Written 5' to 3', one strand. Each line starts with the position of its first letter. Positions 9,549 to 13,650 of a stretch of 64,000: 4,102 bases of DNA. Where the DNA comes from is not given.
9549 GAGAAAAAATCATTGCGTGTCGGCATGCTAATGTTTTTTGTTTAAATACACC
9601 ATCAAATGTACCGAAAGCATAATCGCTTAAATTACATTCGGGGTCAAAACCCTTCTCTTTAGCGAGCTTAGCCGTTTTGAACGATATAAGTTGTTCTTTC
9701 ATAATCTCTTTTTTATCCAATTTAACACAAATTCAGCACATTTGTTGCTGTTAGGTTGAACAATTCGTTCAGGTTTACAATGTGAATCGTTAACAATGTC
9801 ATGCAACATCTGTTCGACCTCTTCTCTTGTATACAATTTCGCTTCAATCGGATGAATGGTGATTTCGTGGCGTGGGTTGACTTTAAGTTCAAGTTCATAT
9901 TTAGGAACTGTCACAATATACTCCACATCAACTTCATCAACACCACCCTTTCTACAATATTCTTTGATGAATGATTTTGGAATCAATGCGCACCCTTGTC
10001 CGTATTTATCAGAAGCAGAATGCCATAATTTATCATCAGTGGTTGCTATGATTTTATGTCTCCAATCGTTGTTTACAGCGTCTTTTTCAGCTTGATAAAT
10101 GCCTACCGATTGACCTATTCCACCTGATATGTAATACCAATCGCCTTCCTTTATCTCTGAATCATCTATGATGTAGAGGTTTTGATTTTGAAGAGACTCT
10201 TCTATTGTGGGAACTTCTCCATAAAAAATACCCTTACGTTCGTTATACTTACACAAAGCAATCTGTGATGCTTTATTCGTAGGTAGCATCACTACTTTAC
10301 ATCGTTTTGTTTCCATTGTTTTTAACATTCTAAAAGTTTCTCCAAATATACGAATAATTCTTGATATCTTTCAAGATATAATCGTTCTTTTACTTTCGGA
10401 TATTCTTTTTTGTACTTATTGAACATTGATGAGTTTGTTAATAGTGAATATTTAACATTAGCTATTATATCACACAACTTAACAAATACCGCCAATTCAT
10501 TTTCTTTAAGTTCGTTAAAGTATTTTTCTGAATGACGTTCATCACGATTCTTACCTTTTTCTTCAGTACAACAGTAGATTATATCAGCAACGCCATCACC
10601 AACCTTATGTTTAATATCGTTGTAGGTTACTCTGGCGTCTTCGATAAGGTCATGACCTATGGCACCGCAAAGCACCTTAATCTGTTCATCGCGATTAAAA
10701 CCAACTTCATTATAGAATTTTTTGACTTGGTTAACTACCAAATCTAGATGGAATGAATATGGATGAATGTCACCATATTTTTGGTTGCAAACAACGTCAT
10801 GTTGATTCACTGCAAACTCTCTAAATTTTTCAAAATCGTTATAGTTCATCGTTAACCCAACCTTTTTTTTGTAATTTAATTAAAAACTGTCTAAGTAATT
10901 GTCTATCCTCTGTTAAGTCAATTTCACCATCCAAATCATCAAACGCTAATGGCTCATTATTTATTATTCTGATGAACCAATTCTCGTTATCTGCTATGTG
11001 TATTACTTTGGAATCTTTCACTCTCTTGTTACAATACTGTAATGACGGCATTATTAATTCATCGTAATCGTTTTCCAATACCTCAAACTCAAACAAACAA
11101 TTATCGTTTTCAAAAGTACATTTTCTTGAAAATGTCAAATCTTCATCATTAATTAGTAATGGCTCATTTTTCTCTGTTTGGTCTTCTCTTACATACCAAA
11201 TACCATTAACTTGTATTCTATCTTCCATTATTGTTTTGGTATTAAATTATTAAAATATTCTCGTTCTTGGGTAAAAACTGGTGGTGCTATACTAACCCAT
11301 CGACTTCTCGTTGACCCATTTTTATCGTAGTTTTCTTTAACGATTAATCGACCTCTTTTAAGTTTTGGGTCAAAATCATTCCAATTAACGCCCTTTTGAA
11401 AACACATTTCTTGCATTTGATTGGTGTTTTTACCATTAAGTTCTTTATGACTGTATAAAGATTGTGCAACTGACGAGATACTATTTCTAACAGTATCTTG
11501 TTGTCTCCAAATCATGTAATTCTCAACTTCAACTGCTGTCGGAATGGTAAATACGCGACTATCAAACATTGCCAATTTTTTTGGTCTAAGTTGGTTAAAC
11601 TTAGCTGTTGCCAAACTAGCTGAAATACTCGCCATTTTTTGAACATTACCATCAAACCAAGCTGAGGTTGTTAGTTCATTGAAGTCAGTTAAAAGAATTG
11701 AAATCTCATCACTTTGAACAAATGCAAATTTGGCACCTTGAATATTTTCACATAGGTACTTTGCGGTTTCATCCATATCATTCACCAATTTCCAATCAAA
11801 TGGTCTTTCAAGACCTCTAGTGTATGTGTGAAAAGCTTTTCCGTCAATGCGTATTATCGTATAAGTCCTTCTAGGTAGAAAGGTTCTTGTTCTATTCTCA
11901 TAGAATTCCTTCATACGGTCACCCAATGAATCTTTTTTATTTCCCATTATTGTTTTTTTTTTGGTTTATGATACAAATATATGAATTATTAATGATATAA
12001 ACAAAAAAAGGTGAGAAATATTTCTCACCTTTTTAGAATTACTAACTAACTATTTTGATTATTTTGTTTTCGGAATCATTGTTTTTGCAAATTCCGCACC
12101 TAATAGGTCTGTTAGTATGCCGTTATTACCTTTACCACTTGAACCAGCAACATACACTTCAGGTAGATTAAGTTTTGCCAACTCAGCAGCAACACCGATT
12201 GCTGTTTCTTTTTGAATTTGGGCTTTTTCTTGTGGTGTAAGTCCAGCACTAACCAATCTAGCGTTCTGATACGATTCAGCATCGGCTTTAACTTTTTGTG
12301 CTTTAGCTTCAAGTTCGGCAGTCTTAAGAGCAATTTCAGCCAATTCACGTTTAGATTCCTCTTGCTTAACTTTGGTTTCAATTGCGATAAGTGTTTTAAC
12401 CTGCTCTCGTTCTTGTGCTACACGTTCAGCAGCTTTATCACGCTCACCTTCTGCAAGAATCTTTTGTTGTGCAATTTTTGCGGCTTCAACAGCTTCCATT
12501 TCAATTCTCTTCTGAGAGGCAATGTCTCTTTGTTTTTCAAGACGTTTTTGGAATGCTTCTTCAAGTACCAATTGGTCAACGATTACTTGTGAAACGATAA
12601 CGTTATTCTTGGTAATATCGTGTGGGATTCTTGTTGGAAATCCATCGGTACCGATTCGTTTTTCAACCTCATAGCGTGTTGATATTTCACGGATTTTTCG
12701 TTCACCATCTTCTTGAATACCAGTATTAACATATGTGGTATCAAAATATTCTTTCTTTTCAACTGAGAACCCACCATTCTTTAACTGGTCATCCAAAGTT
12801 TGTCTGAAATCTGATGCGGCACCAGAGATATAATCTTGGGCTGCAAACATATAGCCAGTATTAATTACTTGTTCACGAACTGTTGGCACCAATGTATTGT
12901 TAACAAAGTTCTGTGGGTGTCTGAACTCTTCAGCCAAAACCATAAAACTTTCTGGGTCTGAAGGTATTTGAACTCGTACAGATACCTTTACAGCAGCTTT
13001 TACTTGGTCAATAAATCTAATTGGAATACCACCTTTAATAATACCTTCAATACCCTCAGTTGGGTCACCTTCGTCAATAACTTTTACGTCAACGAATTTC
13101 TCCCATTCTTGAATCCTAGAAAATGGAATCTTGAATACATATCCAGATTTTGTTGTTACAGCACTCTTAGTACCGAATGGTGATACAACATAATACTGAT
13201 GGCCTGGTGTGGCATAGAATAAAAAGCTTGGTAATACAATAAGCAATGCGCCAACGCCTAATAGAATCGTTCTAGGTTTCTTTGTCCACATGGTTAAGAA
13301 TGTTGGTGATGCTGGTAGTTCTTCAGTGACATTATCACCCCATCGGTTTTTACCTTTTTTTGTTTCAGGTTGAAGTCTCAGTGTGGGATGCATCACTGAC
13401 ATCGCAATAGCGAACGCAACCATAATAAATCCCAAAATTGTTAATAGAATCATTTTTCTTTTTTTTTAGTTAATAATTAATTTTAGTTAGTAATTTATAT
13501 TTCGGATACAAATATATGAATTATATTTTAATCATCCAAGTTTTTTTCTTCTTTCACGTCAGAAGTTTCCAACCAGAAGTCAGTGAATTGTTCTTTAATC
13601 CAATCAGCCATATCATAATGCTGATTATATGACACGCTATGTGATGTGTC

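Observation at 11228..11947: Phage-encoded Thg1-like 3'-5' nucleotidyltransferase as part of a dispersed tRNA end-repair toolkit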

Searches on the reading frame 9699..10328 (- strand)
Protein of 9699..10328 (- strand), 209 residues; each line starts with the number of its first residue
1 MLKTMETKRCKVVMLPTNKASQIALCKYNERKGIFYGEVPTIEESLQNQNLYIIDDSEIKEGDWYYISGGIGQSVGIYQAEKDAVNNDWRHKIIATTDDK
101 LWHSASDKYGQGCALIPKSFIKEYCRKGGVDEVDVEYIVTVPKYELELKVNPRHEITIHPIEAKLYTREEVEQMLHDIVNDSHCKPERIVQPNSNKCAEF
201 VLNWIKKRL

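Call 11: search_protein_families(library=pfam, proteins=[window:9699-10328:-], max_evalue=0.01)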
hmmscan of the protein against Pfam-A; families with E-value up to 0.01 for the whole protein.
window:9699-10328:- (209 aa): 0 families

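Call 12: search_protein_families(library=phrogs, proteins=[window:9699-10328:-], max_evalue=0.001)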
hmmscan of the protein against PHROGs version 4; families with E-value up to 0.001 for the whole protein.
window:9699-10328:- (209 aa): 1 family
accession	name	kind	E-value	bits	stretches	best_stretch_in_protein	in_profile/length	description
phrog_15656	-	unknown function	8.1e-16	59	1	36-209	42-231/231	-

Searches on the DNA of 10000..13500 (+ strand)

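Call 7: search_dna_similar(query=window:10000-13500:+, collection=phages, mode=near, max_rows=20)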
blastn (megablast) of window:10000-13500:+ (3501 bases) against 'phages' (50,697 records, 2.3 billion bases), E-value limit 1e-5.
No match.

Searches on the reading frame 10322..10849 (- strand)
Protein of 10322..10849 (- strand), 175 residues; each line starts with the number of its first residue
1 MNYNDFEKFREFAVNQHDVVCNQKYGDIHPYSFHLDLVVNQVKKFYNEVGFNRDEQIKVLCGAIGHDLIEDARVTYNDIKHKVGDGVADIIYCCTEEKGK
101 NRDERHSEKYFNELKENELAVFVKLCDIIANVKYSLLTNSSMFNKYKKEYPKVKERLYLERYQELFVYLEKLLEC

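Call 11: search_protein_families(library=pfam, proteins=[window:10322-10849:-], max_evalue=0.01)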
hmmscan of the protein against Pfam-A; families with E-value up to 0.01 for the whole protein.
window:10322-10849:- (175 aa): 0 families

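Call 12: search_protein_families(library=phrogs, proteins=[window:10322-10849:-], max_evalue=0.001)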
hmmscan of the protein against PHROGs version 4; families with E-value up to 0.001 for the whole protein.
window:10322-10849:- (175 aa): 2 families
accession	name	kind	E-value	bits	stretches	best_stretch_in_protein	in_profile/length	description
phrog_990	-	other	3.2e-30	106.6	1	2-160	151-298/374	metal-dependent phosphohydrolase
phrog_15275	-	unknown function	1.5e-07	32.3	1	2-133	26-149/223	-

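Call 21: search_solved_structures(query=window:10322-10849:-, max_evalue=10, show_alignments=2)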
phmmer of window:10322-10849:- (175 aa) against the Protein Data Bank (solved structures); distinct sequences matched with E-value up to 10: 15.
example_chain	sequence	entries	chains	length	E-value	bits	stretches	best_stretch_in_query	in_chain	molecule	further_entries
4yf1_A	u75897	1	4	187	3.1e-08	37.1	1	4-151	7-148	Lmo0812 protein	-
3nqw_A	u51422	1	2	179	7.4e-05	26.1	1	58-135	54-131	CG11900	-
6yvc_A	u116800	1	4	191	0.00041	23.7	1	26-149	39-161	Bifunctional (P)ppGpp synthetase/guanosine-3',5'-bis(Diphosphate) 3'-pyrophosphohydrolase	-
9s6k_B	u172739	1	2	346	0.00044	23.6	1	61-133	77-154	GTP pyrophosphokinase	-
6z3n_AAA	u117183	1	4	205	0.0005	23.4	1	26-149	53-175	Hydrolase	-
6z3o_AAA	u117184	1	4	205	0.0013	22.1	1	26-149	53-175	Small Alarmone Hydrolase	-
7qoe_A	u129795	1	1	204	0.0014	21.9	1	9-134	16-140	HDc domain-containing protein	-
8acu_A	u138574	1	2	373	0.0018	21.6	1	59-133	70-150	GTP pyrophosphokinase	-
6yxa_A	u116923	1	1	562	0.0042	20.4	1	59-133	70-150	GTP pyrophosphokinase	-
1vj7_A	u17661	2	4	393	0.028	17.7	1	56-132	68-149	Bifunctional RELA/SPOT | Bifunctional (p)ppGpp synthase/hydrolase RelA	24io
7oiw_A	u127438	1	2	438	0.029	17.7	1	63-133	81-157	GTP pyrophosphokinase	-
7qps_A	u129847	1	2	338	0.093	16.1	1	58-127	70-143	ACT domain protein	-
7qpr_A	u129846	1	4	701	0.13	15.6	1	59-115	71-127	ACT domain protein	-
3nr1_A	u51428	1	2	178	0.91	12.8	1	56-133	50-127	HD domain-containing protein 3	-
9fqr_Om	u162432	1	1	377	1.1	12.5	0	67-117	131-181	Cilia- and flagella-associated protein 263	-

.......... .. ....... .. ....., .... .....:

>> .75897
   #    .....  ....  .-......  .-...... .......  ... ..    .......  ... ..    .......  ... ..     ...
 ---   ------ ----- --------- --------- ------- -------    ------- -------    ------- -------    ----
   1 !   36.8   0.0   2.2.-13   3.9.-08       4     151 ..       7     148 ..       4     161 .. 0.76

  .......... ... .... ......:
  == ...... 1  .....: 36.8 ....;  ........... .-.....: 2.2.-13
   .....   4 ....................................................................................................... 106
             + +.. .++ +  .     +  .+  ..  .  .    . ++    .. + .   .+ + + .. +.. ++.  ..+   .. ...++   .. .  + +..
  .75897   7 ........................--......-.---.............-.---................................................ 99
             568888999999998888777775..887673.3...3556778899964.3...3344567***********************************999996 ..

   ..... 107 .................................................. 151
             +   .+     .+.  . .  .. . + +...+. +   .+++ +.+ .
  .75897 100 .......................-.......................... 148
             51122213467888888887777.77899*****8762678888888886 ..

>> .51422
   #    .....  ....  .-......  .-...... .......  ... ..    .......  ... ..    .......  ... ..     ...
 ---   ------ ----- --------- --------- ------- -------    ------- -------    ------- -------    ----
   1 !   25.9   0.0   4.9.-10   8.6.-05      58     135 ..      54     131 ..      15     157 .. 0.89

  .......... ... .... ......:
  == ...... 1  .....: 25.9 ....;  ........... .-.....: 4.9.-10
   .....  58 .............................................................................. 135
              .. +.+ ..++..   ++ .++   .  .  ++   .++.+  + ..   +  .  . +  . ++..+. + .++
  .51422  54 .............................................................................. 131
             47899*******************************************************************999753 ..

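Call 46: search_protein_families(library=ncbifam, proteins=[window:10322-10849:-], max_evalue=0.01)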
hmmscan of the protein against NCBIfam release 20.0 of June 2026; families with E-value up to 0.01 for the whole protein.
window:10322-10849:- (175 aa): 2 families
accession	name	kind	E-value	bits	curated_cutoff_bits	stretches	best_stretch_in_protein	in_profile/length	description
TIGR00691.1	spoT_relA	subfamily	0.00011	20.7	499.2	1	58-133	39-120/687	RelA/SpoT family protein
NF008303.0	PRK11092.1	equivalog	0.0004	18.7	947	1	58-106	64-113/702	bifunctional GTP diphosphokinase/guanosine-3',5'-bis pyrophosphate 3'-pyrophosphohydrolase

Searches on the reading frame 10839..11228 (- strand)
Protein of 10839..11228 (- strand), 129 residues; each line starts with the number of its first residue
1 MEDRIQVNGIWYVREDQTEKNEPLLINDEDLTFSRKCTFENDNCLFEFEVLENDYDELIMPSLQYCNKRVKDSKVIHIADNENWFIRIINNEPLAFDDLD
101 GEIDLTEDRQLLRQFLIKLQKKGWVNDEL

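Call 11: search_protein_families(library=pfam, proteins=[window:10839-11228:-], max_evalue=0.01)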
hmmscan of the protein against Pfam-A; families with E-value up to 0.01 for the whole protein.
window:10839-11228:- (129 aa): 0 families

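Call 12: search_protein_families(library=phrogs, proteins=[window:10839-11228:-], max_evalue=0.001)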
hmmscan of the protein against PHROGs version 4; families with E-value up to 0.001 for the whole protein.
window:10839-11228:- (129 aa): 0 families

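Call 62: find_homologous_proteins(query=window:10839-11228:-, max_evalue=0.001)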
Query window:10839-11228:- (129 aa): 14 proteins with E <= 0.001 among 14 candidates.
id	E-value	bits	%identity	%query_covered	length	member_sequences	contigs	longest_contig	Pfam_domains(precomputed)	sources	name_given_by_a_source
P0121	2.6e-80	285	100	100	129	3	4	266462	-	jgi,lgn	-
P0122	1.2e-69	250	86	100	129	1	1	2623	-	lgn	-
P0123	2.1e-68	246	85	100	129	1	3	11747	-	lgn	-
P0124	8.5e-42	160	58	97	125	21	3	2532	-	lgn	-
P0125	3.7e-39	152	55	97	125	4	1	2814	-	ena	-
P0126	8.2e-36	141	53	96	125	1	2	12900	-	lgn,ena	-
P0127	1.4e-35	140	55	97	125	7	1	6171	-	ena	-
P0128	4.6e-30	122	57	74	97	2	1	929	-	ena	-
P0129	5.9e-8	51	37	99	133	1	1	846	-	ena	-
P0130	1.4e-6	46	30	97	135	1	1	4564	-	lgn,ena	-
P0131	4.6e-6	44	33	98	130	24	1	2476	-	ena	-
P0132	6.2e-6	44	33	97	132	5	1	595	-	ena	-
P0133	1.1e-5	43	33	97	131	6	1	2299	-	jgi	jgi:hypothetical protein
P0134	3.2e-5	42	34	97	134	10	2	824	-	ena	-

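Call 63: find_encoding_contigs(protein=P0126, flank=6000, max_places=2)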
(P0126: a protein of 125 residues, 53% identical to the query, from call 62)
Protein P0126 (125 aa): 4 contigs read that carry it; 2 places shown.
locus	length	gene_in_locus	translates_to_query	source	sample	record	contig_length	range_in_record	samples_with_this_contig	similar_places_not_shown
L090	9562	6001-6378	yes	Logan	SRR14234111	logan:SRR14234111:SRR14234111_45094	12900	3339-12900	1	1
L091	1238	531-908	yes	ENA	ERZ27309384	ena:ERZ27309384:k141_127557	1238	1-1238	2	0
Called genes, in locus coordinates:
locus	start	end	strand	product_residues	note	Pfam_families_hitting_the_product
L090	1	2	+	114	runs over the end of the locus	-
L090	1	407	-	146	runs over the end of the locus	-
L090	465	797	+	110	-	-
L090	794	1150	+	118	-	-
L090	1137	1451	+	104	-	-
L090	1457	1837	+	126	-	-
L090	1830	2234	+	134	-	PF20274:cREC_REC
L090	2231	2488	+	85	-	-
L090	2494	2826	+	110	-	-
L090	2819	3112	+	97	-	-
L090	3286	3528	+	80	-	-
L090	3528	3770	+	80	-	-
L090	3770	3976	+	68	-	-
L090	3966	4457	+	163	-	-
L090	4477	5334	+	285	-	PF00004:AAA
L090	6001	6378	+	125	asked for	-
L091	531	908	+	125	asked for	-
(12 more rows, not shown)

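Call 64: find_encoding_contigs(protein=P0130, flank=6000, max_places=2)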
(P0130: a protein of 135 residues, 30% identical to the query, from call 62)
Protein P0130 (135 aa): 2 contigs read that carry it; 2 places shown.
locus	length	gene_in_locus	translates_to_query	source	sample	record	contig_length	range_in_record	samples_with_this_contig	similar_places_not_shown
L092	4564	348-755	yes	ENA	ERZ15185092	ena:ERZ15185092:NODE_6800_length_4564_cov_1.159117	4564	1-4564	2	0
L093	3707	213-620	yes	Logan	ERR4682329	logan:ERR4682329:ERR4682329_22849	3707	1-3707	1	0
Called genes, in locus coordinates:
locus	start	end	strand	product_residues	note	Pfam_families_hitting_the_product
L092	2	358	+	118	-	?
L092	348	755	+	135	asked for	-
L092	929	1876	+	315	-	PF01145:Band_7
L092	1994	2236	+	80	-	-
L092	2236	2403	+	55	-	-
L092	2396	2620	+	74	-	-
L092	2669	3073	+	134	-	-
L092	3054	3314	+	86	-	-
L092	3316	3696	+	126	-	-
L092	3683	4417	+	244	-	-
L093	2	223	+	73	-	?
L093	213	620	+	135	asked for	-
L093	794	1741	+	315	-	PF01145:Band_7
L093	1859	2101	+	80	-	-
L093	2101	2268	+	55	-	-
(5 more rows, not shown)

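Call 65: find_encoding_contigs(protein=P0131, flank=6000, max_places=2)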
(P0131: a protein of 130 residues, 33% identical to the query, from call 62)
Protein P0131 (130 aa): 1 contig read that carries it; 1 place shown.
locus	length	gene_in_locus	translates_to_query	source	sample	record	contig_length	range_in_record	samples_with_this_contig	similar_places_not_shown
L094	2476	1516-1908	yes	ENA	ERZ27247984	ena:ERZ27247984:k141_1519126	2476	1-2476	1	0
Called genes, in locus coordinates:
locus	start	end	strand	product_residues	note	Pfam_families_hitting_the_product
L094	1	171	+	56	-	?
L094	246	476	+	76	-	-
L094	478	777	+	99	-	-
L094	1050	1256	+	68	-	-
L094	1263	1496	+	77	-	-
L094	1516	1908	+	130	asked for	-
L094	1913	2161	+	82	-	-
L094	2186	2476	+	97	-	?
